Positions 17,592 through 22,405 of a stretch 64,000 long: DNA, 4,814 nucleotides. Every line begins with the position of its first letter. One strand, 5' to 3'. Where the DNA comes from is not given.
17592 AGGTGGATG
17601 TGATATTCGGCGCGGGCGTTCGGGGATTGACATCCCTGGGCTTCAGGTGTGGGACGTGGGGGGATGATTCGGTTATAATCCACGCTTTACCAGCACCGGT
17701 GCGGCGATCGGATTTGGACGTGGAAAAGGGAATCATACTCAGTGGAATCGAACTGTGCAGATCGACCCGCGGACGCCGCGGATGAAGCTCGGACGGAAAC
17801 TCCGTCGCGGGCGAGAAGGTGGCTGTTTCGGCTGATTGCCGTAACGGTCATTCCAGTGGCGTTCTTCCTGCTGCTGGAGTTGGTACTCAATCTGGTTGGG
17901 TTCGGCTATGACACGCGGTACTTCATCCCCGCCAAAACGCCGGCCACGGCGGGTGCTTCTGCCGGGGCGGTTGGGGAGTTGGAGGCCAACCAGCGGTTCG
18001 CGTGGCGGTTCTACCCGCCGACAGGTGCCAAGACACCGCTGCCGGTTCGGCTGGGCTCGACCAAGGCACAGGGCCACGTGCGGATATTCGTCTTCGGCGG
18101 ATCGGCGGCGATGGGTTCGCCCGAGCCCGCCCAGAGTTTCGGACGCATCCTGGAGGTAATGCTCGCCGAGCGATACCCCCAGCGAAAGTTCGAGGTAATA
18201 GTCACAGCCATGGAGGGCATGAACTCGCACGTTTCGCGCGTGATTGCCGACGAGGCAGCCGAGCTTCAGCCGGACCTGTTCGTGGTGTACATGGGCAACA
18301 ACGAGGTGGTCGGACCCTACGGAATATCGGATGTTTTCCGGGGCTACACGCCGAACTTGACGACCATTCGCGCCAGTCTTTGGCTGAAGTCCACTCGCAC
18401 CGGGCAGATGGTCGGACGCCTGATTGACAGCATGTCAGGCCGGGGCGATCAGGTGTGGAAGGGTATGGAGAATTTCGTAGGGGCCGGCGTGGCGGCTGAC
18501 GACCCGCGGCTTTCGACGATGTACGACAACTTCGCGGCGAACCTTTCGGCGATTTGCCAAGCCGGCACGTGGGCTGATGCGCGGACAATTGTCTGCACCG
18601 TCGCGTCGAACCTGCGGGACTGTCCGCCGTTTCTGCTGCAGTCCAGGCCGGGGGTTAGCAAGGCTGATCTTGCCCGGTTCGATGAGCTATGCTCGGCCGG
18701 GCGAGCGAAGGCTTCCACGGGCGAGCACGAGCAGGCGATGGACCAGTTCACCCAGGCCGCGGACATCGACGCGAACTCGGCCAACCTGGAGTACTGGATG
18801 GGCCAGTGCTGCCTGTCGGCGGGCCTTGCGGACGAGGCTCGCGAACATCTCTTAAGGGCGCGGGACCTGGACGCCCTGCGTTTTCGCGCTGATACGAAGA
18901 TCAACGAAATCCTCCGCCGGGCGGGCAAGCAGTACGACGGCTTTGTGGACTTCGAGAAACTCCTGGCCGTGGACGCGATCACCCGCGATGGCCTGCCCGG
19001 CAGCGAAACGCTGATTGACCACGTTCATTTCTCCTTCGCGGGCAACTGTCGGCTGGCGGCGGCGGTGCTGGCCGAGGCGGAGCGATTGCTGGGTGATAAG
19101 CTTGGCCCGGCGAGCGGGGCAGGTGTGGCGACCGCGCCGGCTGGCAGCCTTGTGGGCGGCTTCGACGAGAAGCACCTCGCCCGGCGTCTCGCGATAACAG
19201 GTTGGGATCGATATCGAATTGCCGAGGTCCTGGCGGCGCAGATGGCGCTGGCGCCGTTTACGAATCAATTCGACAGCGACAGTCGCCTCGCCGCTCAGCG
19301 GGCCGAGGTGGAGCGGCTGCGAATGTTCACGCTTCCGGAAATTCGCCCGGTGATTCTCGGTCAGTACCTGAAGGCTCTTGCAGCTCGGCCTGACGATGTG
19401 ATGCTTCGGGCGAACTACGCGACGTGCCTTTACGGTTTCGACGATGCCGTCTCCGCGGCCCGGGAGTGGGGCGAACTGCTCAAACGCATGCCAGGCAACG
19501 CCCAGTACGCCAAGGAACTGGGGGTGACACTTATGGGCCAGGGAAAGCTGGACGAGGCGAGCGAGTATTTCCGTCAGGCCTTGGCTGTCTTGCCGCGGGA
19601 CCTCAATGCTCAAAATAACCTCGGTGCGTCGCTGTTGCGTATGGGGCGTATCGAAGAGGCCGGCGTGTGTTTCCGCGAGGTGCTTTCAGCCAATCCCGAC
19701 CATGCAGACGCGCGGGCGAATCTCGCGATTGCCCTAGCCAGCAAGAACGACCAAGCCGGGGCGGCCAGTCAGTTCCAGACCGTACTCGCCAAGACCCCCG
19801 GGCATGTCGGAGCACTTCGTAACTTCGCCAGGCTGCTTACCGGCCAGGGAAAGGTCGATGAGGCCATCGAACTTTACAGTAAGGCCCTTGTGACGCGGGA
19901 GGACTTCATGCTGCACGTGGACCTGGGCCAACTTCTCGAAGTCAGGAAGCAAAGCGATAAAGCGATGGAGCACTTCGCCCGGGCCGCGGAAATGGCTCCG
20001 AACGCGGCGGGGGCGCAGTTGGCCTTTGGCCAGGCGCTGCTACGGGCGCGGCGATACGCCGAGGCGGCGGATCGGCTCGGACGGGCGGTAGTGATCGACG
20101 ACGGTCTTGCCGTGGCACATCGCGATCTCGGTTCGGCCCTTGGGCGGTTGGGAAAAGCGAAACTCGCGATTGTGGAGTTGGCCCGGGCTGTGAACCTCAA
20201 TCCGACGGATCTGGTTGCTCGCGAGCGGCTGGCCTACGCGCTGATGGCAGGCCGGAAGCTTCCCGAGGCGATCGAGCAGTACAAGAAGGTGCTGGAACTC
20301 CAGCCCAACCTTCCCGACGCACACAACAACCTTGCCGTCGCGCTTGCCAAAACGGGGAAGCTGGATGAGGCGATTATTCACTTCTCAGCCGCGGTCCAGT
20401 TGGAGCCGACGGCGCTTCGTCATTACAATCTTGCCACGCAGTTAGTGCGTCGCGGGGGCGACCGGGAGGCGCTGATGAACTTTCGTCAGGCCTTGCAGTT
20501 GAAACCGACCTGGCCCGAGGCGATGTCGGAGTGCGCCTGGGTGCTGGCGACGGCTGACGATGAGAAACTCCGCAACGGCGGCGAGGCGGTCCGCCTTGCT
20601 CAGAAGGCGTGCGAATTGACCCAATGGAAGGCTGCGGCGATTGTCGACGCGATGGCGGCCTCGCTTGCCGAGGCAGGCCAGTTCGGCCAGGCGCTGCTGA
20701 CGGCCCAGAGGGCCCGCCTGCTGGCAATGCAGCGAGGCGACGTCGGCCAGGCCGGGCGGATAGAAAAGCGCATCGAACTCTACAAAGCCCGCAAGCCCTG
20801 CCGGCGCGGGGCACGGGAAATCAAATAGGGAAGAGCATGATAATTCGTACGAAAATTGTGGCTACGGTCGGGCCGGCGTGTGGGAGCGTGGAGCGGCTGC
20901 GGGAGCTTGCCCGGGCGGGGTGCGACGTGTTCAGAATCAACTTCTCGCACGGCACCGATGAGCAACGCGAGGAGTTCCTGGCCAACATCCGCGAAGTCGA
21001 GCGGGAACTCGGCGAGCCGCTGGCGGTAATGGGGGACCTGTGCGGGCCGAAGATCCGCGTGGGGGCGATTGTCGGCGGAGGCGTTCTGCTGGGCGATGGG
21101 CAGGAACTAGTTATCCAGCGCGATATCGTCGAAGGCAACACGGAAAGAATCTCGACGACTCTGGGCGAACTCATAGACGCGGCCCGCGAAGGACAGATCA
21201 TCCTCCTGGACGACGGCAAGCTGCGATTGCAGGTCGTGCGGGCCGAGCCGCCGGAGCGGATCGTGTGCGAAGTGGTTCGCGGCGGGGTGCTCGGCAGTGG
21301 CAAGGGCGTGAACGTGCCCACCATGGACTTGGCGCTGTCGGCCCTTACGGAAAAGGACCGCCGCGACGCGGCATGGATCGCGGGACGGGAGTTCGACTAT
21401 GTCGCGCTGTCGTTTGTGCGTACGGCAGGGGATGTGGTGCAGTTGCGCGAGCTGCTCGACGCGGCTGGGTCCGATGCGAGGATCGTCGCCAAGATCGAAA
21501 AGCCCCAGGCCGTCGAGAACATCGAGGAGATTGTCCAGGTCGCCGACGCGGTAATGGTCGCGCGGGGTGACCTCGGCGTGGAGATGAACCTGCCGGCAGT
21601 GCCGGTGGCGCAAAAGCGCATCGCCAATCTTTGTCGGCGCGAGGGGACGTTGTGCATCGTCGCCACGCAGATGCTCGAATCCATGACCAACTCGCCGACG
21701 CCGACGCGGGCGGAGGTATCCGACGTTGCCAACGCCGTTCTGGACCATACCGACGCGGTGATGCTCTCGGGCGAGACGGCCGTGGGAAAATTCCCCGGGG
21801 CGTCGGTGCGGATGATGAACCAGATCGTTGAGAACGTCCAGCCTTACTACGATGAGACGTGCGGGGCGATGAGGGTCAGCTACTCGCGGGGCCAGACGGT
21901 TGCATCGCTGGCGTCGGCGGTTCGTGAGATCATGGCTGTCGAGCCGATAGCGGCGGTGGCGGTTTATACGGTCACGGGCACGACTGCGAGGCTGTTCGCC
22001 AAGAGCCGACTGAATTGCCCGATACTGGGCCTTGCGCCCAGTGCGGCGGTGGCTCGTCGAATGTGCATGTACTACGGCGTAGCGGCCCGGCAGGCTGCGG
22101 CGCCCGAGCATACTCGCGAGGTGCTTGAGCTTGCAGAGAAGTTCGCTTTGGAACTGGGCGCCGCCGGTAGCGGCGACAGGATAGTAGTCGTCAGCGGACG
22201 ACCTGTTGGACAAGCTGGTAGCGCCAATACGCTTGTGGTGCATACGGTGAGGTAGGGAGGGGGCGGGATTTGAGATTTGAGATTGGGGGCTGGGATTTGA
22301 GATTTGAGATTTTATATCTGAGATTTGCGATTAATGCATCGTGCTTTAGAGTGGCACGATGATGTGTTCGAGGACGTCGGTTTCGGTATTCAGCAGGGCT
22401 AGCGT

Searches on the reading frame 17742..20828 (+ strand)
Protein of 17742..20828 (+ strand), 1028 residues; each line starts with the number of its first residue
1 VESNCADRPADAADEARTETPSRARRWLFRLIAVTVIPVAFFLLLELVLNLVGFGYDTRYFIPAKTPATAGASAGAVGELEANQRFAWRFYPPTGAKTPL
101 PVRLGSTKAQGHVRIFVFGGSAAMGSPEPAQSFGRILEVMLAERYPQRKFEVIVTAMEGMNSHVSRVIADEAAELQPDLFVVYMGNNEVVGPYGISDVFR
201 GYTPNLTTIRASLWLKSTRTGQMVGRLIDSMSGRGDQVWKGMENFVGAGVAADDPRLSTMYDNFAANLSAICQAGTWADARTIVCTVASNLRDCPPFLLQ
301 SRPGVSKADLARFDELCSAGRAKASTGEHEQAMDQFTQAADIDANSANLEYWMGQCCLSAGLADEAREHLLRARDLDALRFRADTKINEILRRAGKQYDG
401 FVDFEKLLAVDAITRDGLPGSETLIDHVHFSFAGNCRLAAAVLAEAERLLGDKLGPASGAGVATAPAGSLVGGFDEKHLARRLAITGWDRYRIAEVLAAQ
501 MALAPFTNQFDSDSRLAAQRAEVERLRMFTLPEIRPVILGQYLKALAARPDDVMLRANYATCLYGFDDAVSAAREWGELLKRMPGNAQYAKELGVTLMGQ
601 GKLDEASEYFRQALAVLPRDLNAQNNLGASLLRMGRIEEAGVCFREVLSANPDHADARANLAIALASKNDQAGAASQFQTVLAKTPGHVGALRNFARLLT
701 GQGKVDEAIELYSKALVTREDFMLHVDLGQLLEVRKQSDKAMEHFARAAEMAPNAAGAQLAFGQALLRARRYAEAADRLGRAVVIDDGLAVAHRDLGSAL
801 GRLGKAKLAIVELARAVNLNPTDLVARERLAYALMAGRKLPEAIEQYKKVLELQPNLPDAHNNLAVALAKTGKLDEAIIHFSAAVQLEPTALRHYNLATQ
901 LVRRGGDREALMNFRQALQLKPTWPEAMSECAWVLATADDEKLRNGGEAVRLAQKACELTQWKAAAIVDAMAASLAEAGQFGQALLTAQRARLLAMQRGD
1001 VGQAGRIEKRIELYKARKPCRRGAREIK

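Call 40: search_protein_families(library=pfam, proteins=[window:17742-20828:+], max_evalue=0.00001)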
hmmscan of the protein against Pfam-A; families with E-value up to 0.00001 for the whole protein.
window:17742-20828:+ (1028 aa): 20 families
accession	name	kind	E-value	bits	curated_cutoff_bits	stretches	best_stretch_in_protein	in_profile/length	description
PF07719.23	TPR_2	-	2.2e-40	133.9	27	1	858-890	1-33/34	Tetratricopeptide repeat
PF13414.12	TPR_11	-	1.9e-37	127.1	26.8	1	833-872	3-42/42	TPR repeat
PF00515.34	TPR_1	-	3.6e-37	125.1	27.8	1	858-890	1-33/34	Tetratricopeptide repeat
PF14559.12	TPR_19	-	1.9e-32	111.8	25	1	839-900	6-67/68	Tetratricopeptide repeat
PF13432.12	TPR_16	-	5.2e-30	103.9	32.7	2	830-889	3-62/65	Tetratricopeptide repeat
PF13431.12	TPR_17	-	4.3e-27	92.5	24.4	1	847-878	2-33/34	Tetratricopeptide repeat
PF13181.12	TPR_8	-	5.7e-27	92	25.7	0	623-654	3-34/34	Tetratricopeptide repeat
PF13424.12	TPR_12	-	9.6e-22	77.4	30.1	0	621-683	3-73/77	Tetratricopeptide repeat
PF13428.12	TPR_14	-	4.5e-21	73.7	23.5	0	622-663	2-43/44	Tetratricopeptide repeat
PF23914.1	TPR_CcmH_CycH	-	1.9e-17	64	42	0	543-620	74-154/158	Cytochrome c-type biogenesis protein H TPR domain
PF12895.13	ANAPC3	-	1.8e-14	54.2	27.2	0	325-372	35-81/82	Anaphase-promoting complex, cyclosome, subunit 3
PF24575.1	TPR_Slam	-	3.7e-12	47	35.2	0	834-877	57-100/104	Surface lipoprotein assembly modifier, N-terminal TPR repeats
PF25064.1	ARM_TT21_5th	-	5.4e-11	43.3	27.8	0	666-748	12-98/117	TT21 fifth ARM repeats domain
PF13374.12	TPR_10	-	1.2e-08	35.1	27.5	0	593-616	8-31/42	Tetratricopeptide repeat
PF14561.12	TPR_20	-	7.8e-08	33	25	0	645-688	12-55/90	Tetratricopeptide repeat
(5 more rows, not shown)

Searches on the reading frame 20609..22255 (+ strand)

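Call 40: search_protein_families(library=pfam, proteins=[window:20609-22255:+], max_evalue=0.00001)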
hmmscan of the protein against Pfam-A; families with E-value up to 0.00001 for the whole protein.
window:20609-22255:+ (548 aa): 2 families
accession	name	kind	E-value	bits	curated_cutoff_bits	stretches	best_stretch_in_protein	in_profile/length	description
PF00224.27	PK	-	1.8e-107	359.7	30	1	80-400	3-328/328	Pyruvate kinase, barrel domain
PF02887.21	PK_C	-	8.1e-24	84.4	28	1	434-545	3-114/114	Pyruvate kinase, alpha/beta domain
